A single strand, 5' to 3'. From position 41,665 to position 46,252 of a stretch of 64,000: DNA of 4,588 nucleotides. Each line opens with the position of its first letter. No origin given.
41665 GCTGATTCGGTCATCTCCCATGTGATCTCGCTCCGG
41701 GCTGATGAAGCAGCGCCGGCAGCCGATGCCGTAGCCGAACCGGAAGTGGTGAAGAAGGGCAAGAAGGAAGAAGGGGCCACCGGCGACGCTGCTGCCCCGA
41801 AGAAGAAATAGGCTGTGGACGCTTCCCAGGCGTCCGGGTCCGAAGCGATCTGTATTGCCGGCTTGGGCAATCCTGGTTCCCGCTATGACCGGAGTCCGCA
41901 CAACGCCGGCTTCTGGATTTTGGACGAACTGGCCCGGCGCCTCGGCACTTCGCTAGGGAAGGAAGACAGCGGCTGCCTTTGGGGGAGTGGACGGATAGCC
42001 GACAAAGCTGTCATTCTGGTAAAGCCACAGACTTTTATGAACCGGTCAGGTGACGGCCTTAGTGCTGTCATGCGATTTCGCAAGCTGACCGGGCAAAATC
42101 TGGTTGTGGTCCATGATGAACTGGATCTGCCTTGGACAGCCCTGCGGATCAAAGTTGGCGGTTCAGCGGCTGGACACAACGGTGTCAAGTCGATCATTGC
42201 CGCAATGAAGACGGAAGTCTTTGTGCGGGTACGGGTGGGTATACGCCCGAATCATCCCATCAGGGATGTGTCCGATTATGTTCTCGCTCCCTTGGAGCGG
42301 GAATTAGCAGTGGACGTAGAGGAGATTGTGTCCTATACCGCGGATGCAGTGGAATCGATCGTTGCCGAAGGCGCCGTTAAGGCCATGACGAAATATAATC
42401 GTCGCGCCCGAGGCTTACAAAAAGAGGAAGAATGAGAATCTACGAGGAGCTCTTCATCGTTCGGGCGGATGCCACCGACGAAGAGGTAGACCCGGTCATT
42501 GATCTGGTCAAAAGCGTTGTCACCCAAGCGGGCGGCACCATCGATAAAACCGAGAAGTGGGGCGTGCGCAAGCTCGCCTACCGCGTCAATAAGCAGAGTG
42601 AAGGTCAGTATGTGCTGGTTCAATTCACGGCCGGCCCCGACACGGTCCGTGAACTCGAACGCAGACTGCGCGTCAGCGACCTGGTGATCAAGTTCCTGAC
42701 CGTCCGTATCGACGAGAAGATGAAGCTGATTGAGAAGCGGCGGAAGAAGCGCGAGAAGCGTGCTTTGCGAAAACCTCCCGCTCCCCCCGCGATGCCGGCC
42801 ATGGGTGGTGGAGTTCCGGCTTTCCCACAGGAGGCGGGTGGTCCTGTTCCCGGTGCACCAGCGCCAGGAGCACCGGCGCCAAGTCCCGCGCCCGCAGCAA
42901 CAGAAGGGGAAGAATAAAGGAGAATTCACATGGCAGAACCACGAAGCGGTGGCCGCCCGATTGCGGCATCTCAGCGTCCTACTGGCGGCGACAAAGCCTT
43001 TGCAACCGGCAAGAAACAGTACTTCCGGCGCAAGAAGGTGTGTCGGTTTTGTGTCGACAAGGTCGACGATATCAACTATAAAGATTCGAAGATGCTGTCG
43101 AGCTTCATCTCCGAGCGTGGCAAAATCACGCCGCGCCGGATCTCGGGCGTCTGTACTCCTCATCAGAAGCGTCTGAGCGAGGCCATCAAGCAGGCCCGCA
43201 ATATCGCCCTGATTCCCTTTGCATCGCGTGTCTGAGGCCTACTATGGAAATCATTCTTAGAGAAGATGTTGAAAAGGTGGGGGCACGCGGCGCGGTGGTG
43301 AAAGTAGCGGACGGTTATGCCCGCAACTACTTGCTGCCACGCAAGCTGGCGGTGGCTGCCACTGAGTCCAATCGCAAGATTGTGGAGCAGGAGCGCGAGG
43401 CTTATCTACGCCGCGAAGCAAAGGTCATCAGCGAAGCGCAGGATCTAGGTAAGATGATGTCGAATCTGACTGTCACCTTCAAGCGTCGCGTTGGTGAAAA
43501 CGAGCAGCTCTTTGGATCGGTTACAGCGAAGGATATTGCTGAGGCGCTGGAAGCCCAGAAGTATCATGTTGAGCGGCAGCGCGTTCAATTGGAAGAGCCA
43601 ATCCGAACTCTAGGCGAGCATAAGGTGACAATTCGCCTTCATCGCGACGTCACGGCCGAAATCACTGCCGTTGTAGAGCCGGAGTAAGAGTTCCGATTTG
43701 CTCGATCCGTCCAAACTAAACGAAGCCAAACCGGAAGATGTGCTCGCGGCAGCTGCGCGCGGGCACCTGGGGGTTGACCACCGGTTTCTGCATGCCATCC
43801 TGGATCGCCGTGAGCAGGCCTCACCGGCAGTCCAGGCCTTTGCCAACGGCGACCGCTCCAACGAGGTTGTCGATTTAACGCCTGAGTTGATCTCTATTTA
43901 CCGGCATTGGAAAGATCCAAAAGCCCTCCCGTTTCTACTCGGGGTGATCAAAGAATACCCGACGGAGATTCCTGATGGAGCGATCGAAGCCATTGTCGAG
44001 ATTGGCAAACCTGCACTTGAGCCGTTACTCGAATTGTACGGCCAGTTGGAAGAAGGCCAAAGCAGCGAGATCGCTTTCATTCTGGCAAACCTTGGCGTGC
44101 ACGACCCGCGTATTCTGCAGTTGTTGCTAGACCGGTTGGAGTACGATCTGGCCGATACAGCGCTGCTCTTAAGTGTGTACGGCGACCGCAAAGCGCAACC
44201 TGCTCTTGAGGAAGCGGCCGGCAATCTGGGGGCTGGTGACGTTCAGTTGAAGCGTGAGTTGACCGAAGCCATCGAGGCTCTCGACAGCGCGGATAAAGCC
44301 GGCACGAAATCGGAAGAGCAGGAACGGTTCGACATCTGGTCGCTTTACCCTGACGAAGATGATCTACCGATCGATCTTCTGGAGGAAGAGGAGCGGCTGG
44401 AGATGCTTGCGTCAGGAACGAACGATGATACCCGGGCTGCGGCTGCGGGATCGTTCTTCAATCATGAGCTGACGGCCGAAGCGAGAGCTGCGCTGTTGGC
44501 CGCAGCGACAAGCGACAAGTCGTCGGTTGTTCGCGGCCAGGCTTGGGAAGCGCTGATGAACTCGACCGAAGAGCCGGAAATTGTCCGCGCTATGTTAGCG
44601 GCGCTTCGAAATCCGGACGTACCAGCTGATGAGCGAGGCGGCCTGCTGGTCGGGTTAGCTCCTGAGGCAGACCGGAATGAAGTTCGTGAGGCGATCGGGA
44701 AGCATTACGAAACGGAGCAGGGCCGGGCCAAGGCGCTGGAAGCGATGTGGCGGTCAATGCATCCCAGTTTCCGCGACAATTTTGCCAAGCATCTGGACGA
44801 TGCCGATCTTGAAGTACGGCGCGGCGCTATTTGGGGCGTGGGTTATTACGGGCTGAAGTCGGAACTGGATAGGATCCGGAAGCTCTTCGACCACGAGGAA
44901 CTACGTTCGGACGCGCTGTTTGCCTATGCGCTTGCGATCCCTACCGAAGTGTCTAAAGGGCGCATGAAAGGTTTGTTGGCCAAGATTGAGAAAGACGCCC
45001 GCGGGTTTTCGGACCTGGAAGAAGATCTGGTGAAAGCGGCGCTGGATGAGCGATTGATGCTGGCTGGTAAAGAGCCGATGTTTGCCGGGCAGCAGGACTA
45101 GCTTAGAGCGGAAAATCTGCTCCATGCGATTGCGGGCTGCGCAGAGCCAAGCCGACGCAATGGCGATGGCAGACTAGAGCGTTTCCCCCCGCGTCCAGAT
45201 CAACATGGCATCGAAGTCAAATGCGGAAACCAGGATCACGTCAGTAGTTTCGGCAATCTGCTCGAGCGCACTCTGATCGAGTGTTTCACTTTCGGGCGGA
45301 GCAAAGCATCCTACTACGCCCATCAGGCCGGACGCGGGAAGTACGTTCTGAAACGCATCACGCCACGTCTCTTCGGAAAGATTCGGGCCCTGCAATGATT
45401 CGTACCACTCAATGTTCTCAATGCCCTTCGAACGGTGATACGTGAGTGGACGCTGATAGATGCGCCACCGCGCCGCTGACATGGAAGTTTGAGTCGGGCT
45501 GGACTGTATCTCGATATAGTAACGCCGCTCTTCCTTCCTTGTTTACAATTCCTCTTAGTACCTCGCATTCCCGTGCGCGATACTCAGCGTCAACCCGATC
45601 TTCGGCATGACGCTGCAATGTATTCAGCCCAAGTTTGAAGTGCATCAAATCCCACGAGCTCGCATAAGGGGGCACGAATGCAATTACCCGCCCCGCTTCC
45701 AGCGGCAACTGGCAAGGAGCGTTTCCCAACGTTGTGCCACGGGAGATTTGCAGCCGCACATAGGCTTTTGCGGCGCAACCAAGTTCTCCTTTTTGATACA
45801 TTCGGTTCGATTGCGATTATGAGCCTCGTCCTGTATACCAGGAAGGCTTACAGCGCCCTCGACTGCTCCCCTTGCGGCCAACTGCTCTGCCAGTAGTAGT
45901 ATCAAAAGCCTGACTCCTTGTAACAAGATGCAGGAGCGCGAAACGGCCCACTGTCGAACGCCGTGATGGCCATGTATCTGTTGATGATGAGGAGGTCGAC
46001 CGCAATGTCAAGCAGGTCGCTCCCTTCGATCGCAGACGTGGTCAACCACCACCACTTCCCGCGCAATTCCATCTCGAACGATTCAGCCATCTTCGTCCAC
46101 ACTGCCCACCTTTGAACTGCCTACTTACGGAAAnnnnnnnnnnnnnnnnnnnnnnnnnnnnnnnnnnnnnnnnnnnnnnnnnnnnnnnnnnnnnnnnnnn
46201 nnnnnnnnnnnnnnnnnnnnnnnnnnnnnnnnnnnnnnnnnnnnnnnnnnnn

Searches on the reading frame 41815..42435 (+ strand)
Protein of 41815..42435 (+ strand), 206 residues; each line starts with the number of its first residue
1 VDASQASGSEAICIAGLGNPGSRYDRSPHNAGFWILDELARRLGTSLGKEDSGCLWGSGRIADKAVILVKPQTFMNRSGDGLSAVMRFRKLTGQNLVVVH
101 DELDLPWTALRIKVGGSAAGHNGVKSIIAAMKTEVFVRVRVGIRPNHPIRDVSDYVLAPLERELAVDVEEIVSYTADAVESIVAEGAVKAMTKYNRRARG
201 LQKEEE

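Call 96: search_protein_families(library=pfam, max_evalue=0.001, proteins=[window:41815-42435:+])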
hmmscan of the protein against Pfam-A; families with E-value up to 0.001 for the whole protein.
window:41815-42435:+ (206 aa): 1 family
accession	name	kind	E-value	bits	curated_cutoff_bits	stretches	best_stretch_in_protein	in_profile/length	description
PF01195.25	Pept_tRNA_hydro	-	2.5e-57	194.1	27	1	14-195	2-183/183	Peptidyl-tRNA hydrolase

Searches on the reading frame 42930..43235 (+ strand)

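Call 96: search_protein_families(library=pfam, max_evalue=0.001, proteins=[window:42930-43235:+])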
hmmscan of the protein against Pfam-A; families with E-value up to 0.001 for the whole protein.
window:42930-43235:+ (101 aa): 1 family
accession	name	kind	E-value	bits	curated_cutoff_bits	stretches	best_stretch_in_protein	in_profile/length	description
PF01084.26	Ribosomal_S18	-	3.4e-23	81.9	21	1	45-95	2-52/52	Ribosomal protein S18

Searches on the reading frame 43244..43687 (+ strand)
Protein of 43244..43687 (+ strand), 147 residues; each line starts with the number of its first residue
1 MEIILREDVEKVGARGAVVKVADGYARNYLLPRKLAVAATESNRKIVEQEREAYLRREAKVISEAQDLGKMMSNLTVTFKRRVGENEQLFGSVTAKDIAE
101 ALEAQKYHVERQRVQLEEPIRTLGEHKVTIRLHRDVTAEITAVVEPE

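Call 96: search_protein_families(library=pfam, max_evalue=0.001, proteins=[window:43244-43687:+])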
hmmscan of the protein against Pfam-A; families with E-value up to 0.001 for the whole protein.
window:43244-43687:+ (147 aa): 2 families
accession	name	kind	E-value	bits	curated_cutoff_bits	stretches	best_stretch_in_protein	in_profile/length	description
PF03948.19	Ribosomal_L9_C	-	2.6e-28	98.7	23.2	1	64-145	2-85/86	Ribosomal protein L9, C-terminal domain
PF01281.25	Ribosomal_L9_N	-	4e-22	78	20.7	1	1-46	1-46/47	Ribosomal protein L9, N-terminal domain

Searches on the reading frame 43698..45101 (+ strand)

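Call 6: search_protein_families(library=pfam, max_evalue=1, proteins=[window:43698-45101:+])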
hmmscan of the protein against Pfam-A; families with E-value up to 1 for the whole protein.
window:43698-45101:+ (467 aa): 4 families
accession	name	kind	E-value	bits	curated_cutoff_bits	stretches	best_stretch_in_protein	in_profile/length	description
PF13646.12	HEAT_2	-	1.1e-14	54.9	27.7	3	232-308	3-76/88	HEAT repeats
PF02985.28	HEAT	-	0.0053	17.4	23.5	0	361-382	4-25/31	HEAT repeat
PF03958.22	Secretin_N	-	0.12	13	28.2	1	295-333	17-60/69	Bacterial type II/III secretion system short domain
PF13158.11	DUF3993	-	0.24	12.1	22.4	1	321-371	22-75/118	Protein of unknown function (DUF3993)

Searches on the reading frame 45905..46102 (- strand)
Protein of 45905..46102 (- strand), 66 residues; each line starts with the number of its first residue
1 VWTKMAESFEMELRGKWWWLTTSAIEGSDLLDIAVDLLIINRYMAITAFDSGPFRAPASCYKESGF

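Call 6: search_protein_families(library=pfam, max_evalue=1, proteins=[window:45905-46102:-])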
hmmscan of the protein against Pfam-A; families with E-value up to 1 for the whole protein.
seq(66 aa): 0 families

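Call 10: search_protein_families(library=ncbifam, max_evalue=1, proteins=[window:45905-46102:-])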
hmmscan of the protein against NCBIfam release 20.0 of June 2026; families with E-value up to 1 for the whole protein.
seq(66 aa): 1 family
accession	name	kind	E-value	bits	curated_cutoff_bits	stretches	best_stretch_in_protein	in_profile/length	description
NF041871.1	Wzx_EPS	equivalog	0.16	10.6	800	1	5-43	336-374/492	exopolysaccharide biosynthesis flippase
